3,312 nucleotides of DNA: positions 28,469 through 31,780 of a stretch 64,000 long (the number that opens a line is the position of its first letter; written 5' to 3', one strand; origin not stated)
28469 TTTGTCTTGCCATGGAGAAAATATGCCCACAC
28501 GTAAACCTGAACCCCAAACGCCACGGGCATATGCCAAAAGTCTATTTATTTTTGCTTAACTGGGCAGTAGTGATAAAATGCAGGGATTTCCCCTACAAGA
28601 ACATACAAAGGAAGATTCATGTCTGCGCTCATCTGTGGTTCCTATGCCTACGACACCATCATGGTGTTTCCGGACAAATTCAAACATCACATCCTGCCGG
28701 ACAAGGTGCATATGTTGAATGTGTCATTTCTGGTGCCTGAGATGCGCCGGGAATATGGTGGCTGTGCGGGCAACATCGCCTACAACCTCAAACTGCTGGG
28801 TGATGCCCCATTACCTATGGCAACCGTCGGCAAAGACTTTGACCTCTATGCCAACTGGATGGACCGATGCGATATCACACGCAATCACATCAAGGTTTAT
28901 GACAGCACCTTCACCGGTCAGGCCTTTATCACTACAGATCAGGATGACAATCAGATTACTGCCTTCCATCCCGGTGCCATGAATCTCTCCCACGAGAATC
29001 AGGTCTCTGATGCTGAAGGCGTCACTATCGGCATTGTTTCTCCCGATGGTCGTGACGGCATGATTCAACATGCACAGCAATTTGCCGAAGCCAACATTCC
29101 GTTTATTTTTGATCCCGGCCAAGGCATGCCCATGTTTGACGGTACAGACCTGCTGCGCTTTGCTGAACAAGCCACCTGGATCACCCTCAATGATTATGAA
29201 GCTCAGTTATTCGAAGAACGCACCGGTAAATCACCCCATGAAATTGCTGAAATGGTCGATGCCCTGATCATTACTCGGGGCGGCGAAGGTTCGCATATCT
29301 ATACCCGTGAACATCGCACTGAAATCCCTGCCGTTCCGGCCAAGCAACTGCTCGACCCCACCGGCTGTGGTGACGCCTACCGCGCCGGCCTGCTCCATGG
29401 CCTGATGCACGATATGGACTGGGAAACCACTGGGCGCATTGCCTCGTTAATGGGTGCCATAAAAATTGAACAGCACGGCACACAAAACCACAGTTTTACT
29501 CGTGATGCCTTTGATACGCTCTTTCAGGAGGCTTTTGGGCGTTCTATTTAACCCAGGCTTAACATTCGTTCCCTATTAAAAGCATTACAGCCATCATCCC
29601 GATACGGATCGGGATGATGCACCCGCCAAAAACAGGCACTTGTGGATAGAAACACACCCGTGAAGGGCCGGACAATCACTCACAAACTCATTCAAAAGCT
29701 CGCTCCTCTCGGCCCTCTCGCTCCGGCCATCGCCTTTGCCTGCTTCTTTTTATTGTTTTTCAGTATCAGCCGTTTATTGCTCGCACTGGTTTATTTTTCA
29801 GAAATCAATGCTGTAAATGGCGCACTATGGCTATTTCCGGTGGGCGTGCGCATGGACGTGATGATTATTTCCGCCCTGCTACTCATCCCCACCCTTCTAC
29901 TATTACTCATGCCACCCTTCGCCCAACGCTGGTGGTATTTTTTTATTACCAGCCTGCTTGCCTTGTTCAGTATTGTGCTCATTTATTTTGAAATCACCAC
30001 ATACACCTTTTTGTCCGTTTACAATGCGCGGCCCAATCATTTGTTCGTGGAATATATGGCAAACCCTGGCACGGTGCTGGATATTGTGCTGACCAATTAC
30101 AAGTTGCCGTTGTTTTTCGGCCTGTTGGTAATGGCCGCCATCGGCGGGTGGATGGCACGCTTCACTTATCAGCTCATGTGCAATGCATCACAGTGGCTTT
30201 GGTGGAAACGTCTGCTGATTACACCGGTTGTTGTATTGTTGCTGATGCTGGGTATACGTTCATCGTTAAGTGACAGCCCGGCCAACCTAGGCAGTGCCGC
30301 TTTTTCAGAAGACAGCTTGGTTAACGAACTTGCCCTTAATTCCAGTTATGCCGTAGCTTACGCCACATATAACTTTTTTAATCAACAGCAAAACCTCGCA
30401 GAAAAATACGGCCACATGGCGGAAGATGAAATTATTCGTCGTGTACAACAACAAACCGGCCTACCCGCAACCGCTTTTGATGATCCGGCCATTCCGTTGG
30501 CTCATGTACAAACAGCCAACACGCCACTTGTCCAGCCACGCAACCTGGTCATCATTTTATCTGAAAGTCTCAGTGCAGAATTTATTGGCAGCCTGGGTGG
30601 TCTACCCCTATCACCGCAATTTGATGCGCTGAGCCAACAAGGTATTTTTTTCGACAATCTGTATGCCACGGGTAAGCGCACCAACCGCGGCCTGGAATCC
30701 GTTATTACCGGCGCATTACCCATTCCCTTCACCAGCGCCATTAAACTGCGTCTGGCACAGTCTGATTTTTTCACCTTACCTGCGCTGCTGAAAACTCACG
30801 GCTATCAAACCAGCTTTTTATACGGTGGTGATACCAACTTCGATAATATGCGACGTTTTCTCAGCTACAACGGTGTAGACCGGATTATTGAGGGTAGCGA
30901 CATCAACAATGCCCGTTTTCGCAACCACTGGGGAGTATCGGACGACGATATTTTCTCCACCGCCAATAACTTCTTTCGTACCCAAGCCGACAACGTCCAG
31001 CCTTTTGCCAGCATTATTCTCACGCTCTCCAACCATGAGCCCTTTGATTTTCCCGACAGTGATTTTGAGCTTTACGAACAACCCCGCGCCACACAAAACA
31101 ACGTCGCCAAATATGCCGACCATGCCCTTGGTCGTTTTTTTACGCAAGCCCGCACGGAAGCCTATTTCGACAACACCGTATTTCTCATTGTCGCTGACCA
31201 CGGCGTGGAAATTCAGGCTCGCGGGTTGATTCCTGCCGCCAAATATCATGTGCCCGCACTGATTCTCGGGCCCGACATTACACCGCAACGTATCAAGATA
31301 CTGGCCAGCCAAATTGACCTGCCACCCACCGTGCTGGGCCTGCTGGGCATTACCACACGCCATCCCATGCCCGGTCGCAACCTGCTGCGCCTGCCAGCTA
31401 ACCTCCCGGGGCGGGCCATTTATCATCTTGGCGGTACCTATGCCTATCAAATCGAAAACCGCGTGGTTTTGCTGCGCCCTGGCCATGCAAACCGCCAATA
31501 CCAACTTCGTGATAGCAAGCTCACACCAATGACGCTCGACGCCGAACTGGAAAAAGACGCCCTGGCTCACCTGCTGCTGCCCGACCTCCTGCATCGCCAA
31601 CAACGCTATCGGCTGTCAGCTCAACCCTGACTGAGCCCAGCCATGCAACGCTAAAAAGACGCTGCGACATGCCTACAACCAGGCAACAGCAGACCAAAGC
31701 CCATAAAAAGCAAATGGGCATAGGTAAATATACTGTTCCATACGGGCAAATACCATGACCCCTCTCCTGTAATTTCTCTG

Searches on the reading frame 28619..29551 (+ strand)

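Call 50: search_protein_families(library=pfam, proteins=[window:28619-29551:+], max_evalue=0.0001)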
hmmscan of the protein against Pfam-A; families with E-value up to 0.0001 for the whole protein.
window:28619-29551:+ (310 aa): 1 family
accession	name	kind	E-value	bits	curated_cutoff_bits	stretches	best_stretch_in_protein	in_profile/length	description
PF00294.29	PfkB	-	1e-40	140.4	25.8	1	34-290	24-297/302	pfkB family carbohydrate kinase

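Call 51: search_protein_families(library=ncbifam, proteins=[window:28619-29551:+], max_evalue=0.000001)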
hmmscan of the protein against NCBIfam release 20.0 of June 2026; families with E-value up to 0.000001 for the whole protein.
window:28619-29551:+ (310 aa): 11 families
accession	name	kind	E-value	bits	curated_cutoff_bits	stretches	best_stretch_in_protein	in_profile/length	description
NF041164.1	NucKinThplmales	equivalog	1.9e-30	106.1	450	1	33-294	24-282/295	nucleoside kinase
TIGR02152.1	D_ribokin_bact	equivalog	3e-17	62.9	299.65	1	39-296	27-294/298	ribokinase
TIGR04382.1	myo_inos_iolC_N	equivalog_domain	1.6e-14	53.9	300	1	211-292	217-299/309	5-dehydro-2-deoxygluconokinase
NF053626.1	RibKinHalex1628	equivalog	4.5e-14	52.6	330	1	41-298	32-287/293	ATP-dependent ribose-1-phosphate kinase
TIGR02198.1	rfaE_dom_I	equivalog_domain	9.9e-13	47.9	345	1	44-292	44-306/315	D-glycero-beta-D-manno-heptose-7-phosphate kinase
NF041134.1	R1P_kin_Thcocales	equivalog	9e-10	38.4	500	1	7-289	7-269/291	ADP-dependent ribose-1-phosphate kinase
NF006957.1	PRK09434.1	equivalog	8.7e-09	35.3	450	1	213-277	212-275/302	fructokinase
TIGR03168.1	1-PFK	subfamily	1.1e-08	34.4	216.4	1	210-291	210-290/305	hexose kinase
TIGR03828.1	pfkB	equivalog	1.5e-07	30.7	292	1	210-290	210-289/305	1-phosphofructokinase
NF008353.0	PRK11142.1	equivalog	2.2e-07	30.7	341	1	82-303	76-304/307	ribokinase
NF049991.1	TagKinase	equivalog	5e-07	28.8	420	0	212-304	225-317/321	tagatose kinase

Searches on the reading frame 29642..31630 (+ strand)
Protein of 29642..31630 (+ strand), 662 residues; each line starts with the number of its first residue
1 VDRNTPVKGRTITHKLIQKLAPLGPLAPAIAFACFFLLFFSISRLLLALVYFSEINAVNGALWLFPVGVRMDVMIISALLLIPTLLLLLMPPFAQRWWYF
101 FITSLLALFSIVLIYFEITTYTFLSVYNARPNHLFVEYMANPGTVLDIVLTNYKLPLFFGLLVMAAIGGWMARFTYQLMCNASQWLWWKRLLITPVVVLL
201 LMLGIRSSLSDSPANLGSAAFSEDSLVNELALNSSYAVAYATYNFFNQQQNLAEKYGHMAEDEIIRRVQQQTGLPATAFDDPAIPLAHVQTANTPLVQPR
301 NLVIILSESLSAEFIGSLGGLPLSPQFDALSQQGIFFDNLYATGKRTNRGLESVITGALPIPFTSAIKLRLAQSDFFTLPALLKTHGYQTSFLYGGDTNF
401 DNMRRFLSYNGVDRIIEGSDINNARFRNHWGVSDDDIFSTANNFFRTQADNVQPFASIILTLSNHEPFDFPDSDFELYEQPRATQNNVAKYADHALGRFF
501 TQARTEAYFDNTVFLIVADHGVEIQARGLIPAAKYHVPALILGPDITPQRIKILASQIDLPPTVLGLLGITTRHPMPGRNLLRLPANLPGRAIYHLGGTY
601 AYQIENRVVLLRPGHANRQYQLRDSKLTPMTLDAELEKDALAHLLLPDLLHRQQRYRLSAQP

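Call 50: search_protein_families(library=pfam, proteins=[window:29642-31630:+], max_evalue=0.0001)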
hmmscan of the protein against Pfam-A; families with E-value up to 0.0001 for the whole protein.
window:29642-31630:+ (662 aa): 1 family
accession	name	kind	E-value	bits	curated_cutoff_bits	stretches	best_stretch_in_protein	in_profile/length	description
PF00884.28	Sulfatase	-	1.3e-45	156.5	25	1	300-570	1-301/301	Sulfatase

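Call 51: search_protein_families(library=ncbifam, proteins=[window:29642-31630:+], max_evalue=0.000001)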
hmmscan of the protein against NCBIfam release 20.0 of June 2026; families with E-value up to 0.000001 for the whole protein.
window:29642-31630:+ (662 aa): 6 families
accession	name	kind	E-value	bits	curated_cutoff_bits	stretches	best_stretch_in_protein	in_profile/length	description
NF053595.1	LptchSynLtaSGpos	equivalog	7.2e-21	74.4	970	1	90-574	55-532/626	lipoteichoic acid synthase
NF009027.0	PRK12363.1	equivalog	5.1e-20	71.7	572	1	289-582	146-456/703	phosphoglycerol transferase I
NF003000.0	PRK03776.1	equivalog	2.5e-14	52.2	574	1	300-522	162-397/763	phosphatidylglycerol--membrane-oligosaccharide glycerophosphotransferase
TIGR03417.1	chol_sulfatase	equivalog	1.1e-12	47.6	433.45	1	427-587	202-366/500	choline-sulfatase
NF038282.1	LapC_YejM_PbgA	exception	5.2e-09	34.9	825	1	250-565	214-497/584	LPS biosynthesis-modulating metalloenzyme YejM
NF010322.0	PRK13759.1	equivalog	1.1e-07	30.7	481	0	491-587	276-382/486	arylsulfatase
